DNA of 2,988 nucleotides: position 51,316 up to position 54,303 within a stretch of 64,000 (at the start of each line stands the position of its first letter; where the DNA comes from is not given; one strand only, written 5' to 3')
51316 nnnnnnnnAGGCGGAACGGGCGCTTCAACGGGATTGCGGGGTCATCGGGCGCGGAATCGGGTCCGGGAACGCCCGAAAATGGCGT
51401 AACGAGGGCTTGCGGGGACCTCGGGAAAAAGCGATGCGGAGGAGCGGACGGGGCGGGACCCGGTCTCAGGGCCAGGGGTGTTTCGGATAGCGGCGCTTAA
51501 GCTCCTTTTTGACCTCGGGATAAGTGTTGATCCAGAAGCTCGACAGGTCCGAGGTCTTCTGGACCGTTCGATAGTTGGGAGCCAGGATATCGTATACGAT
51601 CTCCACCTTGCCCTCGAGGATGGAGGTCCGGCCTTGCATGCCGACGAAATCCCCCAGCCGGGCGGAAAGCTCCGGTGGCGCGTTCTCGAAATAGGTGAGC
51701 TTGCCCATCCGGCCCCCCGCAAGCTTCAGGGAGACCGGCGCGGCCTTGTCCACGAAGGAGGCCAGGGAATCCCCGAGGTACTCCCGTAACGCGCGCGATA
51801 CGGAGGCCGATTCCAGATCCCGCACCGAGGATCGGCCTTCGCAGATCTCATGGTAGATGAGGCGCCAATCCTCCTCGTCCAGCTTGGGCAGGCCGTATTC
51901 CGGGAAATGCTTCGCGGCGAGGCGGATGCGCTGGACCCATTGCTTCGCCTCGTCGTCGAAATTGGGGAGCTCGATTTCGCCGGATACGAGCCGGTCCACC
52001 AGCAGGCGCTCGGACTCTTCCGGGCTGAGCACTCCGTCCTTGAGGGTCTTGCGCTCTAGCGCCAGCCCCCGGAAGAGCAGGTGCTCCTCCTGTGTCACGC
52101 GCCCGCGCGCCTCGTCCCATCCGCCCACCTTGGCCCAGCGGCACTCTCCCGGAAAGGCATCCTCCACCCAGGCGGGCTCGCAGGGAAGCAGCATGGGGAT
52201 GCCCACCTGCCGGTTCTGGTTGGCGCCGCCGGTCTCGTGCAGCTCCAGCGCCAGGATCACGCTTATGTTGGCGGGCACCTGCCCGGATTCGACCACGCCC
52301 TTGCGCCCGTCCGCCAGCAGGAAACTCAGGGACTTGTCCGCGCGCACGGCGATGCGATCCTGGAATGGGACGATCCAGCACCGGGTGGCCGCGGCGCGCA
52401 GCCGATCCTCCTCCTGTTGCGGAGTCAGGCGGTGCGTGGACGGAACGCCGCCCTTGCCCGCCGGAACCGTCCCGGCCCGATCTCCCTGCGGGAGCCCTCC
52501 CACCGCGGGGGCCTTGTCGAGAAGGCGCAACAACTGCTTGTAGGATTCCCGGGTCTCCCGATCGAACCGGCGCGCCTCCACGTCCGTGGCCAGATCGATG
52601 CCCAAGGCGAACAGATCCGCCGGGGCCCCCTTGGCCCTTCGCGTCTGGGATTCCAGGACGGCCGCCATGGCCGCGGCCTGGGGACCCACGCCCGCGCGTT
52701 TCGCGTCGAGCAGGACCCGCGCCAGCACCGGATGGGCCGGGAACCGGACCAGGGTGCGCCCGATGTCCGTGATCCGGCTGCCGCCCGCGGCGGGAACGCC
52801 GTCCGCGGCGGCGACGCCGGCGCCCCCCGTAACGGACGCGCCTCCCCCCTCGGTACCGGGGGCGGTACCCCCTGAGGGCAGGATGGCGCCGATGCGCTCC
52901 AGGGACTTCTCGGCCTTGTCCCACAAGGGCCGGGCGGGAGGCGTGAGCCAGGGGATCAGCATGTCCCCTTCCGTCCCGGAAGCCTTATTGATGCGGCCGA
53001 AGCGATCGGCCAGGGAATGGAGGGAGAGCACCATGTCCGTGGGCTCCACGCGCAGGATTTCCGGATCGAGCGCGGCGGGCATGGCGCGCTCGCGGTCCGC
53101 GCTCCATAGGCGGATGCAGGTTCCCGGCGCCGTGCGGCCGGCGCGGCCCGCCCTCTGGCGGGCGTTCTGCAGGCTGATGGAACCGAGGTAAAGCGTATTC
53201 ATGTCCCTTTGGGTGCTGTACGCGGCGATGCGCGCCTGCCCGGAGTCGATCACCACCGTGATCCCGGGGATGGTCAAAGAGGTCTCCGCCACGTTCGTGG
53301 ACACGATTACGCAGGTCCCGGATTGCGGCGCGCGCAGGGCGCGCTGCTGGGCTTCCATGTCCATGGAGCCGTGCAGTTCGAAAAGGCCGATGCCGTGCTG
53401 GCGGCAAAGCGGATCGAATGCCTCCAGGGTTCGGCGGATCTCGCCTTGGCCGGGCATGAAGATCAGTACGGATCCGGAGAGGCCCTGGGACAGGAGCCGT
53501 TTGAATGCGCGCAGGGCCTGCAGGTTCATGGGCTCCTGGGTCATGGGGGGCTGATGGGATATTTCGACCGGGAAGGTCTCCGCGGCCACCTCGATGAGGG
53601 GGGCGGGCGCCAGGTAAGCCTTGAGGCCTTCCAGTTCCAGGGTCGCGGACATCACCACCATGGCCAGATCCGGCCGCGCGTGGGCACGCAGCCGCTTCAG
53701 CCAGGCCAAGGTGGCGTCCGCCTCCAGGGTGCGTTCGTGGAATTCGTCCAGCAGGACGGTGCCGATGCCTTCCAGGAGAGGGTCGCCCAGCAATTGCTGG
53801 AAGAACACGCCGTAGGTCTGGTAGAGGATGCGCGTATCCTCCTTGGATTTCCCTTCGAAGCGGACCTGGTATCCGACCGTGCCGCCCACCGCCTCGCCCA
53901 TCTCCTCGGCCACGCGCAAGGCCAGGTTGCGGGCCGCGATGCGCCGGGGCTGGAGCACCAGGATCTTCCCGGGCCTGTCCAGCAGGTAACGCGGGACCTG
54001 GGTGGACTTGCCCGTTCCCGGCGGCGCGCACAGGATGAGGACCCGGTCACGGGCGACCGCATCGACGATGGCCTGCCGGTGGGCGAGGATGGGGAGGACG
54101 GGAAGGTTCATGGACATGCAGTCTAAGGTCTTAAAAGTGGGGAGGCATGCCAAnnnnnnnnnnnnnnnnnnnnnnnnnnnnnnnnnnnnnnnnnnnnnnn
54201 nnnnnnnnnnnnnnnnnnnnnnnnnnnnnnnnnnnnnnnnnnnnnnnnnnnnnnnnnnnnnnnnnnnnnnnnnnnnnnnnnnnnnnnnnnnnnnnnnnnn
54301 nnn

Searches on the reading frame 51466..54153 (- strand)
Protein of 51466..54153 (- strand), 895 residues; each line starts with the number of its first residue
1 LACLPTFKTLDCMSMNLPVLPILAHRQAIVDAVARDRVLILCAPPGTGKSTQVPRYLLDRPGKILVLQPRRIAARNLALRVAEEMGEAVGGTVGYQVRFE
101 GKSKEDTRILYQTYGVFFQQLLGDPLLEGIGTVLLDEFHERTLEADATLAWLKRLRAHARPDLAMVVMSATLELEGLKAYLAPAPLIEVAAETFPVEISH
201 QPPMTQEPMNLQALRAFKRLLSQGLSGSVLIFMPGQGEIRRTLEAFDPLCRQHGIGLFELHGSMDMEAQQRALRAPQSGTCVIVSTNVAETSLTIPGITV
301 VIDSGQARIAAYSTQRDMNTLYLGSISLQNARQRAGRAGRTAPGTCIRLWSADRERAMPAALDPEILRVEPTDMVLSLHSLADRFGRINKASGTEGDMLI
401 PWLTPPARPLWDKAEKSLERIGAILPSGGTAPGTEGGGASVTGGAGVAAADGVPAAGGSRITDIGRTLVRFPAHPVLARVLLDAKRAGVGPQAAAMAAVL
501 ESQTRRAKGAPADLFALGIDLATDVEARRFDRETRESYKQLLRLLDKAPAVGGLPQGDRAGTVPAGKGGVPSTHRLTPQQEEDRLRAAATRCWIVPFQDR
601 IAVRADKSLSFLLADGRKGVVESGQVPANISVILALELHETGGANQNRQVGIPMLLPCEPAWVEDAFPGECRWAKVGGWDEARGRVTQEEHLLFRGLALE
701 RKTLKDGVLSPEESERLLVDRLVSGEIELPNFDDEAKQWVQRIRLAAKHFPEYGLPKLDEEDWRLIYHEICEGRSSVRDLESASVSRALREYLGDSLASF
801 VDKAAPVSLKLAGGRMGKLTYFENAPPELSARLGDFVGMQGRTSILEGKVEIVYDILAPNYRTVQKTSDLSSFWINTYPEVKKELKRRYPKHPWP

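Call 18: search_protein_families(library=pfam, proteins=[window:51466-54153:-], max_evalue=0.01)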
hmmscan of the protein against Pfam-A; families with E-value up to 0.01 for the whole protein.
window:51466-54153:- (895 aa): 4 families
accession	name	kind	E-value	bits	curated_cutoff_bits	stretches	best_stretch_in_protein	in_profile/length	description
PF08482.15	HrpB_C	-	8.4e-31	107.5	25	1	770-895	5-130/133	ATP-dependent helicase C-terminal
PF00271.37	Helicase_C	-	1.1e-13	51.8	23.5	1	214-341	3-109/110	Helicase conserved C-terminal domain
PF00270.35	DEAD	-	9.9e-10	38.8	26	1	27-175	5-162/167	DEAD/DEAH box helicase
PF13401.12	AAA_22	-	0.00011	22.9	27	1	36-175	5-127/130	AAA domain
